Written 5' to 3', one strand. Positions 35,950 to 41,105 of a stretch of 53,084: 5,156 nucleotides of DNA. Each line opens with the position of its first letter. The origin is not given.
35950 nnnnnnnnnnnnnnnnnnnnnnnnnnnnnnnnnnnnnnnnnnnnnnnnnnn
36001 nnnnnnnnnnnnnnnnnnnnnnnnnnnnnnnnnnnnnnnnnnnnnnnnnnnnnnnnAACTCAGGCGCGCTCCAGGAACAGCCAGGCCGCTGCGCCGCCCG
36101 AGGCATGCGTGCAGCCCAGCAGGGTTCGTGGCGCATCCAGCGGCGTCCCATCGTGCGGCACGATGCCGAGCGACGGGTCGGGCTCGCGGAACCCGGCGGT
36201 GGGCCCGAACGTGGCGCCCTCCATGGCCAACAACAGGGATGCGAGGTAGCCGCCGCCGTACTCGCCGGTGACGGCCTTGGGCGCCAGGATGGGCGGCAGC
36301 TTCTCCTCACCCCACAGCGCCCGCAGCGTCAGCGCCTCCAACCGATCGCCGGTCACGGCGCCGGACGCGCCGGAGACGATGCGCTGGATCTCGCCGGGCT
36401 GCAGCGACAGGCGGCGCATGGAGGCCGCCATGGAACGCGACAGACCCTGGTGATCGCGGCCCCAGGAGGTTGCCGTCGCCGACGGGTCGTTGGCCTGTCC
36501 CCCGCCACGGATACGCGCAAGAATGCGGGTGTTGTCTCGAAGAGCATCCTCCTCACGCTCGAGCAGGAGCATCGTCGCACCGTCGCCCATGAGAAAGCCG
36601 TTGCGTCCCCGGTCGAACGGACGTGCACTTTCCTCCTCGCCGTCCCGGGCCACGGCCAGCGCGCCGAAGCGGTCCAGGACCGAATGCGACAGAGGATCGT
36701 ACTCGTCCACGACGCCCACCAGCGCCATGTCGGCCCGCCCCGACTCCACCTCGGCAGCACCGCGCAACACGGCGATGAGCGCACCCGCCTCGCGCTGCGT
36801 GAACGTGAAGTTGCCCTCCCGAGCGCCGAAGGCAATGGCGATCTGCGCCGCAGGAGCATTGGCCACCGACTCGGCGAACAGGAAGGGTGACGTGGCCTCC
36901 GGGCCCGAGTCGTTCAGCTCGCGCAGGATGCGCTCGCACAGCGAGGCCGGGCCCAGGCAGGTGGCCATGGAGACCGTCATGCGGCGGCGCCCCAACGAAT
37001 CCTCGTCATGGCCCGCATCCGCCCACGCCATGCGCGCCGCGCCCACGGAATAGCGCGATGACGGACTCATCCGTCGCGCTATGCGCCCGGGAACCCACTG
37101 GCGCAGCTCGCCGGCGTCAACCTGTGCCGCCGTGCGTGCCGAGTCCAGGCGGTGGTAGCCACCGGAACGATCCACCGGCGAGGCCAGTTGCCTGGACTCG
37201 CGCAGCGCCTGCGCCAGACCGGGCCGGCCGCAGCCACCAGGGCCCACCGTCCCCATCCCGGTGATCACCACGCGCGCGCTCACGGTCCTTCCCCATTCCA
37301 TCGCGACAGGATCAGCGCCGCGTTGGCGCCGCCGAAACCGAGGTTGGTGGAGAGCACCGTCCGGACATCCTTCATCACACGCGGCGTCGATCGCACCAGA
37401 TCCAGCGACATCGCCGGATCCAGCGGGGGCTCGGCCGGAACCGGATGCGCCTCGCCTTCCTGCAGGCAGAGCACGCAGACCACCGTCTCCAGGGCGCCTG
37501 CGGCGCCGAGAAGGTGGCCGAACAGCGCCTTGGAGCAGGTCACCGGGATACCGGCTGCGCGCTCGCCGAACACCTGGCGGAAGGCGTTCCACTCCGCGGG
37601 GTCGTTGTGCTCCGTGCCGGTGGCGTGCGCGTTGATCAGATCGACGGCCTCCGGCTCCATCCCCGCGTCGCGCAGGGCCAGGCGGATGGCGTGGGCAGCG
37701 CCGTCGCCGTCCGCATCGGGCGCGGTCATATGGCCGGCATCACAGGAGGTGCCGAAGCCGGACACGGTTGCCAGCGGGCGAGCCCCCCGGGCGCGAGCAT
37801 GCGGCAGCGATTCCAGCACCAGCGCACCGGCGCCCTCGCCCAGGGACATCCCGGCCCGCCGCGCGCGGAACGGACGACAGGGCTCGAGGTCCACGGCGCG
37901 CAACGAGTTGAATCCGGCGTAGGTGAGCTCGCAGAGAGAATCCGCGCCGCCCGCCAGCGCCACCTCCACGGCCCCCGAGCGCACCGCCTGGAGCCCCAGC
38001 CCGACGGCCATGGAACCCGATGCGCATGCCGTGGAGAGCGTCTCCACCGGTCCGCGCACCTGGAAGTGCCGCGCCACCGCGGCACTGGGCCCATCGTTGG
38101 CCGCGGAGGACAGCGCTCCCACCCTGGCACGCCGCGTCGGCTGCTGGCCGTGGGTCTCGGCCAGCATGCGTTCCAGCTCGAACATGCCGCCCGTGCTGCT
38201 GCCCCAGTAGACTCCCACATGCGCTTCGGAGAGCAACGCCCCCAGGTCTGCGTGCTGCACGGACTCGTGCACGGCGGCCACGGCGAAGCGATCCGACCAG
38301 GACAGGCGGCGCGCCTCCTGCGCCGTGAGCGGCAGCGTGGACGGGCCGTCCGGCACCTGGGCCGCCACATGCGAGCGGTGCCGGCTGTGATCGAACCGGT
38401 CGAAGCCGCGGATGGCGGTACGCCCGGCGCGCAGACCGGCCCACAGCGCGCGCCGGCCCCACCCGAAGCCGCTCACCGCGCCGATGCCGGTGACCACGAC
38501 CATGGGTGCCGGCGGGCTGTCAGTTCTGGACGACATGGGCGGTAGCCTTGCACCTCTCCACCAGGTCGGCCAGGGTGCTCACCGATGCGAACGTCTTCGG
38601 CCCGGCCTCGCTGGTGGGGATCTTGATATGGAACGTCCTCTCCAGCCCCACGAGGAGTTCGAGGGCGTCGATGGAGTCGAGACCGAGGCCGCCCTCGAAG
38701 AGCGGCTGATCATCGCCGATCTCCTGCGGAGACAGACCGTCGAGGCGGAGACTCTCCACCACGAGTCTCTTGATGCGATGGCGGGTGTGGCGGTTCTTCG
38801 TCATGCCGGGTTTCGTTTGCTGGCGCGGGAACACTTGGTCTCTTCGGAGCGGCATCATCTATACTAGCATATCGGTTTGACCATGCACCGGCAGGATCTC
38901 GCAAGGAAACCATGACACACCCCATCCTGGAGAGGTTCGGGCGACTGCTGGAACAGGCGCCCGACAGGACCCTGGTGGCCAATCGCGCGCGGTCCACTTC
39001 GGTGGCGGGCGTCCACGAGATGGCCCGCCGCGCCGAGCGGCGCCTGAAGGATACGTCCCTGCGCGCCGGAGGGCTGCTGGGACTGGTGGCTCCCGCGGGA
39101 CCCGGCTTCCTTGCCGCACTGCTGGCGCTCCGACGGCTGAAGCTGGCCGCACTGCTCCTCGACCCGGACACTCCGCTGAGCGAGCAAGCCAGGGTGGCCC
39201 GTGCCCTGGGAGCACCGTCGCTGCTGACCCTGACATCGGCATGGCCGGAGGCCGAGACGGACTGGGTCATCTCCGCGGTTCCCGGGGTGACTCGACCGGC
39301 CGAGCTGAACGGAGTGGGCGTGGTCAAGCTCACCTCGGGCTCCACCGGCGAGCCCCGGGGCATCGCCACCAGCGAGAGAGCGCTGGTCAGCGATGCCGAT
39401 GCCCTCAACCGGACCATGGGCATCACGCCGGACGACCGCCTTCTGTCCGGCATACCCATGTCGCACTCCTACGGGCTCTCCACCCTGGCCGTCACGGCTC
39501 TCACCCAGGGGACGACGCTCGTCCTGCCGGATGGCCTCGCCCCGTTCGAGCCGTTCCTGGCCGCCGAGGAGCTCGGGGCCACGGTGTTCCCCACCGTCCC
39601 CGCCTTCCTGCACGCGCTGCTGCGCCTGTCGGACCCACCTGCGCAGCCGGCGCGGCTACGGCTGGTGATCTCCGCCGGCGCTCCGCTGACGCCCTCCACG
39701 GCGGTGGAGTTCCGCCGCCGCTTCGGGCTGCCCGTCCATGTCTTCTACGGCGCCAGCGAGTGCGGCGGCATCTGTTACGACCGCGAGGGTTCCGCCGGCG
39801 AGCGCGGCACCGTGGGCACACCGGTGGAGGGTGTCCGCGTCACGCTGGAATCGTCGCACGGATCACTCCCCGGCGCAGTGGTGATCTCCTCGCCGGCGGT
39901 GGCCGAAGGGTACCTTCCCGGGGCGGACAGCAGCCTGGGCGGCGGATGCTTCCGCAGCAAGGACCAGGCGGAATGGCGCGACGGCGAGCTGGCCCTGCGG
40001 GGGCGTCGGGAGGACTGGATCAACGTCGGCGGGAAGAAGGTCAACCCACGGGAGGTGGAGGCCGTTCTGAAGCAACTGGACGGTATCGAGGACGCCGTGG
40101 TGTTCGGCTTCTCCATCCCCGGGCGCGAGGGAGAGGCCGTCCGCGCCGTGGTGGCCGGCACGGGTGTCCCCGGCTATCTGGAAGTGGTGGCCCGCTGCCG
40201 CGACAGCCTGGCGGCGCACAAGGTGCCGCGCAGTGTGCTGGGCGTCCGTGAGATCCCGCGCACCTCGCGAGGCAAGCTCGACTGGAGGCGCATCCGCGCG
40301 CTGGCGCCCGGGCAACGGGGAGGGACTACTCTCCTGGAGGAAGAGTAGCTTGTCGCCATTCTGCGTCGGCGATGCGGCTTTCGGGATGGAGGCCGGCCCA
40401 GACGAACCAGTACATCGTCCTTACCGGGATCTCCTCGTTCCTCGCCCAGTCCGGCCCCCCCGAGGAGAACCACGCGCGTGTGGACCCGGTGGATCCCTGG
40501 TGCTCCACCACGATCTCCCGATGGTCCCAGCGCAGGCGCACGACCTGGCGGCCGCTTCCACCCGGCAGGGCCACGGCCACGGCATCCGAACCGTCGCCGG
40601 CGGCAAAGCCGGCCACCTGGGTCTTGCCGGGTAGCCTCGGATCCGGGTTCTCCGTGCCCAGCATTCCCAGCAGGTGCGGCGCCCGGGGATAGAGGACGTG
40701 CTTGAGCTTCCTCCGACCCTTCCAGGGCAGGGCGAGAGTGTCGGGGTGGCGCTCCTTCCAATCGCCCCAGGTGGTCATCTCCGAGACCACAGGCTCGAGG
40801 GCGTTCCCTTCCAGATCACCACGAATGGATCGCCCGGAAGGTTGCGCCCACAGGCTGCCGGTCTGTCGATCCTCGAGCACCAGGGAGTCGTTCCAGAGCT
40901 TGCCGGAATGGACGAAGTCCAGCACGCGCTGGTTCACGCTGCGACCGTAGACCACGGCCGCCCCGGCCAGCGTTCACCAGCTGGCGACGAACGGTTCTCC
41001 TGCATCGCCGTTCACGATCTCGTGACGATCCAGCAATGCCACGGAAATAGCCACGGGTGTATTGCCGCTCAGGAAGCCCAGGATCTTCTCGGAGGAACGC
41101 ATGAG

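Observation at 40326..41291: In-frame TGA at the position of a conserved Cys in a DUF3179 lipoprotein: candidate new selenoprotein (or a fresh pseudogene)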

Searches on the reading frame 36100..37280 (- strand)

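Call 47: search_protein_families(library=pfam, proteins=[window:36100-37280:-], max_evalue=0.00001)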
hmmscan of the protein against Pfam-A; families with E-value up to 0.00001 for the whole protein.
window:36100-37280:- (393 aa): 1 family
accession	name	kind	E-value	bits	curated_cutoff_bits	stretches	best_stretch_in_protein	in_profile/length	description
PF00109.32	ketoacyl-synt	-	8e-31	108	20.8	1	3-246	3-252/252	Beta-ketoacyl synthase, N-terminal domain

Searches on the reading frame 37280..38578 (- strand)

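Call 45: search_protein_families(library=pfam, proteins=[window:37280-38578:-], max_evalue=0.00001)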
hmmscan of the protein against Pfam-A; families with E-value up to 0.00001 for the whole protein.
window:37280-38578:- (432 aa): 3 families
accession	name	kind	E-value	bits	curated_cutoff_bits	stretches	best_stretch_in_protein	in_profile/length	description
PF00109.32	ketoacyl-synt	-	1.6e-38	133.2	20.8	1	27-260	4-251/252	Beta-ketoacyl synthase, N-terminal domain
PF02801.28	Ketoacyl-synt_C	-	5.3e-32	110.7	20.8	1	269-380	1-115/119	Beta-ketoacyl synthase, C-terminal domain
PF00108.29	Thiolase_N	-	3.2e-07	30.4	26.4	1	166-221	66-121/260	Thiolase, N-terminal domain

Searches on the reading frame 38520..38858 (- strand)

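Call 45: search_protein_families(library=pfam, proteins=[window:38520-38858:-], max_evalue=0.00001)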
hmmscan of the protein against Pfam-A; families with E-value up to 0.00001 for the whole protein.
window:38520-38858:- (112 aa): 1 family
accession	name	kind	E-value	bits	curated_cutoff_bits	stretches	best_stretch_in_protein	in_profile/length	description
PF00550.31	PP-binding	-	2.5e-11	44.1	20.8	1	29-100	3-64/67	Phosphopantetheine attachment site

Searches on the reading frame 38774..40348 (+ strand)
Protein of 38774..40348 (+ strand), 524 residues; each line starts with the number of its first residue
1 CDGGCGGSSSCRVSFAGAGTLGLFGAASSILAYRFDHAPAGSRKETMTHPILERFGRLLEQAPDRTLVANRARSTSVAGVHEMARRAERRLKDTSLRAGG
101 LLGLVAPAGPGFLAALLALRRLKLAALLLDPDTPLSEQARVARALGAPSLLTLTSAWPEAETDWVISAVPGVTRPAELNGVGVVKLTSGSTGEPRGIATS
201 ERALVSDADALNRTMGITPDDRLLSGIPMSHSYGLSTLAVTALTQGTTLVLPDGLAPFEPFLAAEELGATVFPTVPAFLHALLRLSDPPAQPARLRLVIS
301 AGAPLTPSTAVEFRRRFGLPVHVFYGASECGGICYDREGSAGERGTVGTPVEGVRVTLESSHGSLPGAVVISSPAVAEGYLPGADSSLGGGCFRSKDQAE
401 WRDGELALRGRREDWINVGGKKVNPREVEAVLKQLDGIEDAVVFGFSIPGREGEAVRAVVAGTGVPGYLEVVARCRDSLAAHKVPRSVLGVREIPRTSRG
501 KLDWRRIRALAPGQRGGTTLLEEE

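Call 45: search_protein_families(library=pfam, proteins=[window:38774-40348:+], max_evalue=0.00001)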
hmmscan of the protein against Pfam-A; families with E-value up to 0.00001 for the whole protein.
window:38774-40348:+ (524 aa): 2 families
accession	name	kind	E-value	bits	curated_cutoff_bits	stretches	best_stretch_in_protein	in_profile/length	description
PF00501.34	AMP-binding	-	1.4e-45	156.2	29.9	1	60-381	6-384/384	AMP-binding enzyme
PF13193.12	AMP-binding_C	-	2.7e-09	38.2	24.5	1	427-501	1-76/76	AMP-binding enzyme C-terminal domain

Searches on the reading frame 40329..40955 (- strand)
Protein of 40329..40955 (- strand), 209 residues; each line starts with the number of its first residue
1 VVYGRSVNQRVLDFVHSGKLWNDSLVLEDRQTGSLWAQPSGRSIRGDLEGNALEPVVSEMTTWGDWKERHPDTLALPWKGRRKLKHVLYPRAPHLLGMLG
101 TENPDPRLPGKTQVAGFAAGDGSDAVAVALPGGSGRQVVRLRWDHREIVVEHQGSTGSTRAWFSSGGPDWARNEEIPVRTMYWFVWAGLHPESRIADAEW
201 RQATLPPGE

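Call 89: search_protein_representatives(protein=window:40329-40955:-)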
Query: 209 residues. Proteins with E-value up to 0.001 (for the whole library): 3457; up to 1e-10: 854; up to 1e-30: 7. The best 150 are listed.
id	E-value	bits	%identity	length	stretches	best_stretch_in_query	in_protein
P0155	7.8e-68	245.0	91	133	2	113-207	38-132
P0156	2.2e-61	223.9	41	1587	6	1-77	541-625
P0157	1.9e-56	207.7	51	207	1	1-203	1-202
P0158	2.2e-36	142.1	46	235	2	14-129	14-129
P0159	1.6e-34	136.0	42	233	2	1-125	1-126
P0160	9.8e-32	126.9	40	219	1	1-199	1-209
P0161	7.4e-31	124.0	42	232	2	3-130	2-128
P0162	1.6e-30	122.9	40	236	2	2-125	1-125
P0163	5.9e-30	121.1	47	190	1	1-195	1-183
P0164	6.8e-30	120.9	39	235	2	2-129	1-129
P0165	2.8e-29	118.8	38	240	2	2-162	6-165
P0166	4.5e-29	118.2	39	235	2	1-124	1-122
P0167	4.9e-29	118.1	44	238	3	3-133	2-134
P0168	3.9e-28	115.1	42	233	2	2-127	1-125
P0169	5.8e-28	114.5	43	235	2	2-129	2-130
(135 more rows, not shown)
